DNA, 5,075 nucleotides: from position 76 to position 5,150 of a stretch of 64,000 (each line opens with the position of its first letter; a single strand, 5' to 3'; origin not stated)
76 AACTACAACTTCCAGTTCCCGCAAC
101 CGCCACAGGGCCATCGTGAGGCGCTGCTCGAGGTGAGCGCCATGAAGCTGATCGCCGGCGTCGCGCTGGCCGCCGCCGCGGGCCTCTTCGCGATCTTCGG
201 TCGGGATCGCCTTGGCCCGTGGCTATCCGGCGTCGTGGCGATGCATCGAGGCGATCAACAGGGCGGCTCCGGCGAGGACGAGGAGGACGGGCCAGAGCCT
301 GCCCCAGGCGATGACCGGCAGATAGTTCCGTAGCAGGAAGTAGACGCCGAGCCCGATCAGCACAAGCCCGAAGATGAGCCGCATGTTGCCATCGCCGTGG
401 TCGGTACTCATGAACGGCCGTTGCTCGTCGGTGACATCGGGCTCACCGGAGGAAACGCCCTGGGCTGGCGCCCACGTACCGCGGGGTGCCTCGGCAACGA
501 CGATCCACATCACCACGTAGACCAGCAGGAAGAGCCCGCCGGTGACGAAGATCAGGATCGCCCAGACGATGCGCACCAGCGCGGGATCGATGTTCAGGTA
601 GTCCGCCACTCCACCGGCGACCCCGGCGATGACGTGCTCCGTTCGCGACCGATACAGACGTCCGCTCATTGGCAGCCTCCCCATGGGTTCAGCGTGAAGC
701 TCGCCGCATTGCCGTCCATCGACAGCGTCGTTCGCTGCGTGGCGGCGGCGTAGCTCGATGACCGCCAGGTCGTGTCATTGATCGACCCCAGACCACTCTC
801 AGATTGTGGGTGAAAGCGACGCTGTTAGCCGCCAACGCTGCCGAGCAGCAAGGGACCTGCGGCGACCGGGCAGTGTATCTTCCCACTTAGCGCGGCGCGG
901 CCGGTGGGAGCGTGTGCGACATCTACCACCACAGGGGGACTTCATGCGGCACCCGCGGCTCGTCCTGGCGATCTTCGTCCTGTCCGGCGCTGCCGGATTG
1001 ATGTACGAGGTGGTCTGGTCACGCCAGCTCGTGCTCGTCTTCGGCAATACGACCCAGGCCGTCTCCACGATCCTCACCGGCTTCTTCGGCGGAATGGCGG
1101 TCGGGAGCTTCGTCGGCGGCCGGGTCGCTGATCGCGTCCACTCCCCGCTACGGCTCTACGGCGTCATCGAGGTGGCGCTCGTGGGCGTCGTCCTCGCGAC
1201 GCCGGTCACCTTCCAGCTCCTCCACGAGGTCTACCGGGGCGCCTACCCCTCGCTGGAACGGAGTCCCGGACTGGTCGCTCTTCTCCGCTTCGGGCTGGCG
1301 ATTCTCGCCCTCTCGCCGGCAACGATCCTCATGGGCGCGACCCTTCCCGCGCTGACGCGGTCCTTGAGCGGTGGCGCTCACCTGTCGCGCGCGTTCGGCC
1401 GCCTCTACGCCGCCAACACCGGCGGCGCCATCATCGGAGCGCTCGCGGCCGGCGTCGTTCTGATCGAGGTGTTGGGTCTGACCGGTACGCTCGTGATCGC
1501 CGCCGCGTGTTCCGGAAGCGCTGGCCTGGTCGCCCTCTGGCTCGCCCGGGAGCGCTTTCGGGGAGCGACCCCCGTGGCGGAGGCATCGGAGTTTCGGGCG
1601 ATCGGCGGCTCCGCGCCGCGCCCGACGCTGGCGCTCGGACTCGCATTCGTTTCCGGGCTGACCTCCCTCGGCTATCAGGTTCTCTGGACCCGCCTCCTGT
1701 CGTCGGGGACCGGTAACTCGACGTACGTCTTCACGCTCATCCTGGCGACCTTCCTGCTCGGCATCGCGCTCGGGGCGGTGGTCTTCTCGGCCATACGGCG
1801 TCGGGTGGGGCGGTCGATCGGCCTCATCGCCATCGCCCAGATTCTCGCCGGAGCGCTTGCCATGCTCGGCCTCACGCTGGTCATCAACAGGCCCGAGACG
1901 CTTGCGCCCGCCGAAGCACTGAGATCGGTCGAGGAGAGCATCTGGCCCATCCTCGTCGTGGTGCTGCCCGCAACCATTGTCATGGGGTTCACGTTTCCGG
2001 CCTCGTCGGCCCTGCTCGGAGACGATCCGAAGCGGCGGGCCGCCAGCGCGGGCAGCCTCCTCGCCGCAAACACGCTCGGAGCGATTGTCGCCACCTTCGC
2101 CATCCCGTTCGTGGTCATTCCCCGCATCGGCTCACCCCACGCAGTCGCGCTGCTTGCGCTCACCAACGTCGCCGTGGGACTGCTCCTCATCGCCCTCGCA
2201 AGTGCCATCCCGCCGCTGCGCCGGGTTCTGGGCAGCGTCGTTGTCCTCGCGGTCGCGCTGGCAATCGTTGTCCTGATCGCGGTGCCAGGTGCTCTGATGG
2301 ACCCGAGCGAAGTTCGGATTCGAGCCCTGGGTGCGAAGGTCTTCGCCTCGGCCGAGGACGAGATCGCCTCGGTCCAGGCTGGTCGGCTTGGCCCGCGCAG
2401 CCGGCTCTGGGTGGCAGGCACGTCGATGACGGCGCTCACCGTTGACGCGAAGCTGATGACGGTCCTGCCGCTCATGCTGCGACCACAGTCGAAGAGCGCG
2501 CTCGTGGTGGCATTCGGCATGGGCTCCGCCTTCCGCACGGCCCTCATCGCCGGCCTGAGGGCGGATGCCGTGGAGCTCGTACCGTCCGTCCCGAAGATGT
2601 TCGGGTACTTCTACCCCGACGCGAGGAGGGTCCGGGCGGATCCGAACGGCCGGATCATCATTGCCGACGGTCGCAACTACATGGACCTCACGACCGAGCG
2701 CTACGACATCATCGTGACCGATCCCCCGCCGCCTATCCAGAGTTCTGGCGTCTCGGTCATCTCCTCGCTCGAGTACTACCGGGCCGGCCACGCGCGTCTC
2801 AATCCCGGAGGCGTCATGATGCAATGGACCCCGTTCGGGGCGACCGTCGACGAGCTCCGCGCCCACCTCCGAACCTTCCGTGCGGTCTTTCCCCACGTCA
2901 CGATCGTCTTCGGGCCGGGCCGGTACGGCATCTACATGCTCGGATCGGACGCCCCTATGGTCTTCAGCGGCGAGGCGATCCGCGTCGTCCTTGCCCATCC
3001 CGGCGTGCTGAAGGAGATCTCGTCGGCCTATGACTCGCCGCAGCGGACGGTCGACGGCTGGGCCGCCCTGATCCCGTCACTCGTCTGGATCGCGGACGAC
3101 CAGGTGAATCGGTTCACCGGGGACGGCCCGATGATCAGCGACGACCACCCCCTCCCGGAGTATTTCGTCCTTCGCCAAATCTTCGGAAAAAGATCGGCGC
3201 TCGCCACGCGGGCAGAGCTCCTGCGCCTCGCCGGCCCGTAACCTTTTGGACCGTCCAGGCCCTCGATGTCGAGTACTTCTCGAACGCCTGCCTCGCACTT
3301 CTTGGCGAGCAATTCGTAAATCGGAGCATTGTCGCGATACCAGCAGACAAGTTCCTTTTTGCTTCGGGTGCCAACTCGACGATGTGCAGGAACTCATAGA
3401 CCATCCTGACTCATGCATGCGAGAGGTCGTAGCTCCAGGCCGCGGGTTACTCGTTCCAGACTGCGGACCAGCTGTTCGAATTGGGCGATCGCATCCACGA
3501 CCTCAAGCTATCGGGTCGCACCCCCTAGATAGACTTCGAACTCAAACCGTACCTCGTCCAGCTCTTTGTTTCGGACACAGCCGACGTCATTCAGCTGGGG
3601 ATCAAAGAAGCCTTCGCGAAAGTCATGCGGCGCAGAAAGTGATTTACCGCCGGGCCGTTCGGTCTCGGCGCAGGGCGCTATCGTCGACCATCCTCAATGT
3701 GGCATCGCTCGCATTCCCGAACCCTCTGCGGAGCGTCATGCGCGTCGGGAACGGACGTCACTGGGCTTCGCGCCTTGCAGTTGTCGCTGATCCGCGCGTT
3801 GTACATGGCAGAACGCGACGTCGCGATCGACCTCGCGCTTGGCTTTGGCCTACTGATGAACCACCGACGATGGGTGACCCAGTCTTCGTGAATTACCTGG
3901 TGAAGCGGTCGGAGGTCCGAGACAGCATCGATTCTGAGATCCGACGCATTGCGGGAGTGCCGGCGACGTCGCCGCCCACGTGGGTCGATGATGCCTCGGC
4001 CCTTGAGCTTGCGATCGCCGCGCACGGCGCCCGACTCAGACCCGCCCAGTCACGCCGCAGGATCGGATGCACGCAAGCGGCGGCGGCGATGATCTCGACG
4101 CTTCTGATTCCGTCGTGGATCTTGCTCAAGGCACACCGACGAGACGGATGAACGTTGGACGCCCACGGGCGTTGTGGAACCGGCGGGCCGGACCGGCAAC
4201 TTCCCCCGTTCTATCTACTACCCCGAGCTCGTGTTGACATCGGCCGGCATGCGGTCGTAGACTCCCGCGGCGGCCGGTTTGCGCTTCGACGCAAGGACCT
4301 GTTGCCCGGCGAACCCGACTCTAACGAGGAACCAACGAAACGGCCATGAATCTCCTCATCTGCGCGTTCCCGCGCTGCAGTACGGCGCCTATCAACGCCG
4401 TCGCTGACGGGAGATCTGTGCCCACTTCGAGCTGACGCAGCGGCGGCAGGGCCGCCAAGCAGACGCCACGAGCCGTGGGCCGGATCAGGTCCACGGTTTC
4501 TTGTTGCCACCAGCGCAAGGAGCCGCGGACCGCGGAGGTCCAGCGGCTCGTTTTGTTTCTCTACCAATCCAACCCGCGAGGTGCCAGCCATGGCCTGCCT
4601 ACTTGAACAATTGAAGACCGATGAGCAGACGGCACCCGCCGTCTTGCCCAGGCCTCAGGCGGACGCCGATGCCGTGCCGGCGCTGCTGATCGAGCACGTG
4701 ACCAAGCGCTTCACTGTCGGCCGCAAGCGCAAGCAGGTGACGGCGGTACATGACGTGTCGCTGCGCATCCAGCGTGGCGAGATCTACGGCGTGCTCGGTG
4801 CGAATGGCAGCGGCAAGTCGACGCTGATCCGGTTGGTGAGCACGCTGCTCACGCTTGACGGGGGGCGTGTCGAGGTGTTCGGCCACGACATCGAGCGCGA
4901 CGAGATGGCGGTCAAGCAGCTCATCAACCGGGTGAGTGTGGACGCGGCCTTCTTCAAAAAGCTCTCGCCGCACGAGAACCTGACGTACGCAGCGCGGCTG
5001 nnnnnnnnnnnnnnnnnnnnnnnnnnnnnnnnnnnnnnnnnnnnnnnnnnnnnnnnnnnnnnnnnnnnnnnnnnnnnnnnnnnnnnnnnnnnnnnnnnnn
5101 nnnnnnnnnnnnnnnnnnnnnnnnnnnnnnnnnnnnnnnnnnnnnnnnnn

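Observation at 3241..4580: Lower-GC 1.3-kb island with decayed ORFs; one reading frame carries in-frame TAG and TGA between protein-like segments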

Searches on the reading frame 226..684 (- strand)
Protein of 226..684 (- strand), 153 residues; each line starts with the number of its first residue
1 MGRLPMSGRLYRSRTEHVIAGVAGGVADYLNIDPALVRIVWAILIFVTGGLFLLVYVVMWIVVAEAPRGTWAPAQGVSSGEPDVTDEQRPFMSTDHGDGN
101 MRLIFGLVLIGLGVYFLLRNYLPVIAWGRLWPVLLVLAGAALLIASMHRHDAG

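Call 81: search_protein_families(library=pfam, proteins=[window:226-684:-], max_evalue=0.00001)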
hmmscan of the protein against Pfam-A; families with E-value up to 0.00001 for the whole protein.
window:226-684:- (153 aa): 3 families
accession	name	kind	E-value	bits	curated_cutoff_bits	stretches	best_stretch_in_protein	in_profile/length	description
PF04024.17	PspC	-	2e-20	72.8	25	1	9-65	2-57/58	PspC domain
PF18917.5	LiaI-LiaF-like_TM1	-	1.5e-08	35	27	1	103-143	1-42/42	LiaI-LiaF-like transmembrane region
PF22570.1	LiaF-TM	-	6.2e-06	27.4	27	1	104-149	1-48/98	LiaF transmembrane domain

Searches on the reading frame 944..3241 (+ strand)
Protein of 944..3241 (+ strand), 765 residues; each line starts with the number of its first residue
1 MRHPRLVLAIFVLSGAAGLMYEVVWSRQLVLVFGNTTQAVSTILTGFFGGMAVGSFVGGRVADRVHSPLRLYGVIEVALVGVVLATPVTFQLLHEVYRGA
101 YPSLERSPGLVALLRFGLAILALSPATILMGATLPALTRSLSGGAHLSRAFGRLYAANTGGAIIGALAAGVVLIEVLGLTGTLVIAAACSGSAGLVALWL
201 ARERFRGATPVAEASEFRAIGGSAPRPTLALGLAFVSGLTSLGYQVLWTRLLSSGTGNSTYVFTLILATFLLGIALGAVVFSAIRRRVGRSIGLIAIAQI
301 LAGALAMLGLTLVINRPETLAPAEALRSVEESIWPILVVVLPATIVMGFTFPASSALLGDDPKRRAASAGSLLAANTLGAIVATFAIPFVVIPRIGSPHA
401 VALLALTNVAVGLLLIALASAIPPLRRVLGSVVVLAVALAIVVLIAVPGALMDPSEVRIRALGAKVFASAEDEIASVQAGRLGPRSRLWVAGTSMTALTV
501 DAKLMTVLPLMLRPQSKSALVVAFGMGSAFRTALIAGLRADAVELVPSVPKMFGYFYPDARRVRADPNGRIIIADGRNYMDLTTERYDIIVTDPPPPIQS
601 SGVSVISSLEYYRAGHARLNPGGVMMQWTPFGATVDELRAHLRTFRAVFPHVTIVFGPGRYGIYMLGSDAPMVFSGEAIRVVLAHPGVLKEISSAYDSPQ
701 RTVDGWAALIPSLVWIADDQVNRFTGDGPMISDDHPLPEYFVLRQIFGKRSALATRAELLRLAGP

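Call 64: find_encoding_contigs(protein=window:944-3241:+, flank=6000, max_places=6)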
Protein window:944-3241:+ (765 aa): 1 contig read that carries it; 1 place shown.
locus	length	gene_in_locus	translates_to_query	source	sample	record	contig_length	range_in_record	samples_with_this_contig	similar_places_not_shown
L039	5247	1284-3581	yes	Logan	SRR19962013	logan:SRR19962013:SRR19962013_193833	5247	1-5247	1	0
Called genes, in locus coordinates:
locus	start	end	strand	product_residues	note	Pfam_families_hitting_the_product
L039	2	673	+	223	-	?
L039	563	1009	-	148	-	PF04024:PspC, PF18917:LiaI-LiaF-like_TM1, PF22570:LiaF-TM (weak)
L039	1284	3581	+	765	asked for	PF07690:MFS_1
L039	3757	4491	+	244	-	-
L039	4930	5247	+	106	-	?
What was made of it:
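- One automatic annotation called a 244-aa product (call 64).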

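Call 81: search_protein_families(library=pfam, proteins=[window:944-3238:+], max_evalue=0.00001)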
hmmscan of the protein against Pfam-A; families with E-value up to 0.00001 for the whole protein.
window:944-3238:+ (765 aa): 1 family
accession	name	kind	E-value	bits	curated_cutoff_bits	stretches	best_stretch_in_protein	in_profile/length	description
PF07690.21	MFS_1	-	3.8e-12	46.2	33.4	1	23-383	17-346/347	Major Facilitator Superfamily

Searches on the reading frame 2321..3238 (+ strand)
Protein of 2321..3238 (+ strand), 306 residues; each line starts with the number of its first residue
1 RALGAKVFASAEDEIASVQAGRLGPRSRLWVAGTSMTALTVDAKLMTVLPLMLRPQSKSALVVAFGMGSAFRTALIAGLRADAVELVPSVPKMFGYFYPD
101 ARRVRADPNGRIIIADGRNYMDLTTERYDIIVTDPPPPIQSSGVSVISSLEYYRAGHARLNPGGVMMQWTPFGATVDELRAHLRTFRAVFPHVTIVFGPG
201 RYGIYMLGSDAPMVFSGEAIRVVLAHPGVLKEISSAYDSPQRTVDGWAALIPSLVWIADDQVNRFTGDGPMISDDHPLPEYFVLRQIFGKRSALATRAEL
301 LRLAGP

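Call 12: find_related_loci(query=window:2321-3238:+, collection=genome_contigs, flank=10000)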
Query window:2321-3238:+ (306 aa) in genome_contigs; peptide patterns used: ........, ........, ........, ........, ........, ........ (x = any residue, [..] = any of these).
98 stretches matched a pattern; 29 encode a relative of the query (tblastn E <= 1e-3); 29 distinct loci.
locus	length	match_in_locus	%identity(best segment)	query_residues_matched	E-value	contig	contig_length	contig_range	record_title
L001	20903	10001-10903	72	4-305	1e-146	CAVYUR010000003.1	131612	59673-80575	MAG: uncultured Chloroflexia bacterium isolate MFD04935.bin.2.65 genome assembly, contig: contig_29170, whole genome sho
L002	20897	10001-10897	71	4-303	5e-144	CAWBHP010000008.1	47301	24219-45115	MAG: uncultured Chloroflexia bacterium isolate MFD08497.bin.2.148 genome assembly, contig: contig_171716, whole genome s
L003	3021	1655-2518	74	1-289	2e-150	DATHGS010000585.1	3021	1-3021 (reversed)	MAG TPA_asm: Candidatus Methylomirabilota bacterium isolate SMAG_U12480 k141_83062, whole genome shotgun sequence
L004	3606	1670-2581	71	1-305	8e-146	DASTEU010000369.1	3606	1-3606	MAG TPA_asm: Candidatus Limnocylindrales bacterium isolate SMAG_U855 k141_935529, whole genome shotgun sequence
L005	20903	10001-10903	75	4-305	3e-149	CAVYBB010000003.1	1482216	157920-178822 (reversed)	MAG: uncultured Chloroflexia bacterium isolate MFD04944.bin.2.224 genome assembly, contig: contig_18430, whole genome sh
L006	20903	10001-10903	72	4-305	9e-138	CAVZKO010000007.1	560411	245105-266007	MAG: uncultured Chloroflexia bacterium isolate MFD09267.bin.2.309 genome assembly, contig: contig_36147, whole genome sh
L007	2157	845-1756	69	4-303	1e-141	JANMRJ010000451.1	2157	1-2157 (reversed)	MAG: Acidimicrobiales bacterium isolate OTE_51_concoct_281_sub OTE_51_k141_445052, whole genome shotgun sequence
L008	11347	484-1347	67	1-289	1e-126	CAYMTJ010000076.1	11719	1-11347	MAG TPA_asm: uncultured Anaerolineaceae bacterium isolate SRP150892_co2_486 genome assembly, contig: NODE_8223_length_11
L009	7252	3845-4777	64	5-306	1e-126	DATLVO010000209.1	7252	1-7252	MAG TPA_asm: Verrucomicrobiia bacterium isolate SMAG_U13194 k141_676176, whole genome shotgun sequence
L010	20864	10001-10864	67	1-289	4e-126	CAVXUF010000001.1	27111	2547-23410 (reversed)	MAG: uncultured Chloroflexia bacterium isolate MFD04651.bin.2.42 genome assembly, contig: contig_29014, whole genome sho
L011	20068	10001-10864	67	1-289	2e-125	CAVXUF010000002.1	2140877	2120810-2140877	MAG: uncultured Chloroflexia bacterium isolate MFD04651.bin.2.42 genome assembly, contig: contig_3384, whole genome shot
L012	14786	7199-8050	66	2-285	4e-124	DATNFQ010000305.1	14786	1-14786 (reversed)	MAG TPA_asm: Patescibacteria group bacterium isolate SMAG_U11299 k141_4024506, whole genome shotgun sequence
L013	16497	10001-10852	65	2-285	2e-122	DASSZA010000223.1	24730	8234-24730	MAG TPA_asm: Candidatus Limnocylindrales bacterium isolate SMAG_U695 k141_381160, whole genome shotgun sequence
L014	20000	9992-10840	64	7-289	2e-122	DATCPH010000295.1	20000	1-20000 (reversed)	MAG TPA_asm: Candidatus Limnocylindrales bacterium isolate SMAG_U7222 k141_103557, whole genome shotgun sequence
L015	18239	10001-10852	64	2-285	6e-121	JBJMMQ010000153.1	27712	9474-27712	MAG: Chloroflexota bacterium isolate 12C16O_168h_50_unf_bin_37 k141_6192118, whole genome shotgun sequence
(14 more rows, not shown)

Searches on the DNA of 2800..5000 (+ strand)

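Call 6: search_rna_families(source=window, start=2800, end=5000, threshold=evalue, max_evalue=1)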
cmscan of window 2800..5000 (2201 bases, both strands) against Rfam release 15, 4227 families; matches with E-value up to 1: 0.
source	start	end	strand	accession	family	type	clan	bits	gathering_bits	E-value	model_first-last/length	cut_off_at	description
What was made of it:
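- On Intrinsic (Rho-independent) terminator / attenuator leader: No Rfam match (call 6).
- Rfam finds no SECIS-like or other element (call 6).
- Tried and rejected: Rfam at E<=1 over 2800-5000 gave nothing (call 6).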

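Call 27: search_dna_similar(query=window:3241-4580:+, collection=plasmids, mode=distant, max_evalue=0.01, max_rows=10)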
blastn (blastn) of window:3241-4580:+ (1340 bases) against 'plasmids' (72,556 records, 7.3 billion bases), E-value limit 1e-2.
No match.

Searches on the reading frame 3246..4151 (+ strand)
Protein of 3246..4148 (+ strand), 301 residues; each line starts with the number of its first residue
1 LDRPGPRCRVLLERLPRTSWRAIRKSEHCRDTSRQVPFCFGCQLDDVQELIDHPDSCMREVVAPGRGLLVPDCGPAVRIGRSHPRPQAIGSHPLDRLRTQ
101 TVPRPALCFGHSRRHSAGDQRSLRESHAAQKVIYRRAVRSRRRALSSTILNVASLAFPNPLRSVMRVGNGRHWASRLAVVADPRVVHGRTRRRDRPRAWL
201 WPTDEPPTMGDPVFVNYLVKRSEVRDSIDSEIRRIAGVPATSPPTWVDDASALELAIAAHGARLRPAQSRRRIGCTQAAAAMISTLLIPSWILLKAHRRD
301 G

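Call 5: search_protein_families(library=pfam, proteins=[window:3246-4148:+], max_evalue=1)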
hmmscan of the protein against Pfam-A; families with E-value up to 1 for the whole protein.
seq(301 aa): 0 families
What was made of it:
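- On RelA/SpoT-domain small alarmone synthetase (this 360-aa subfamily): No Pfam hit for the reading (call 5).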

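Call 66: list_cluster_members(proteins=[window:3417-4151:+, window:944-3241:+])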
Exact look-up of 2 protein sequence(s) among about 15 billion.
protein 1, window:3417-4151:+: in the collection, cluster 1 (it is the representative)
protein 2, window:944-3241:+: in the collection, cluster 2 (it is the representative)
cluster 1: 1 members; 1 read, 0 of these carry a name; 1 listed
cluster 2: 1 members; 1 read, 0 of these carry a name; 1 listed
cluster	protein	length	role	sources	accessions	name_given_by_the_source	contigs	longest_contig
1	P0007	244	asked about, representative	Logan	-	-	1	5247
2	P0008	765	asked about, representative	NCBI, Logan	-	-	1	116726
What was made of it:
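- Tried and rejected: It also failed to return the identical Logan product P0007 (call 66).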
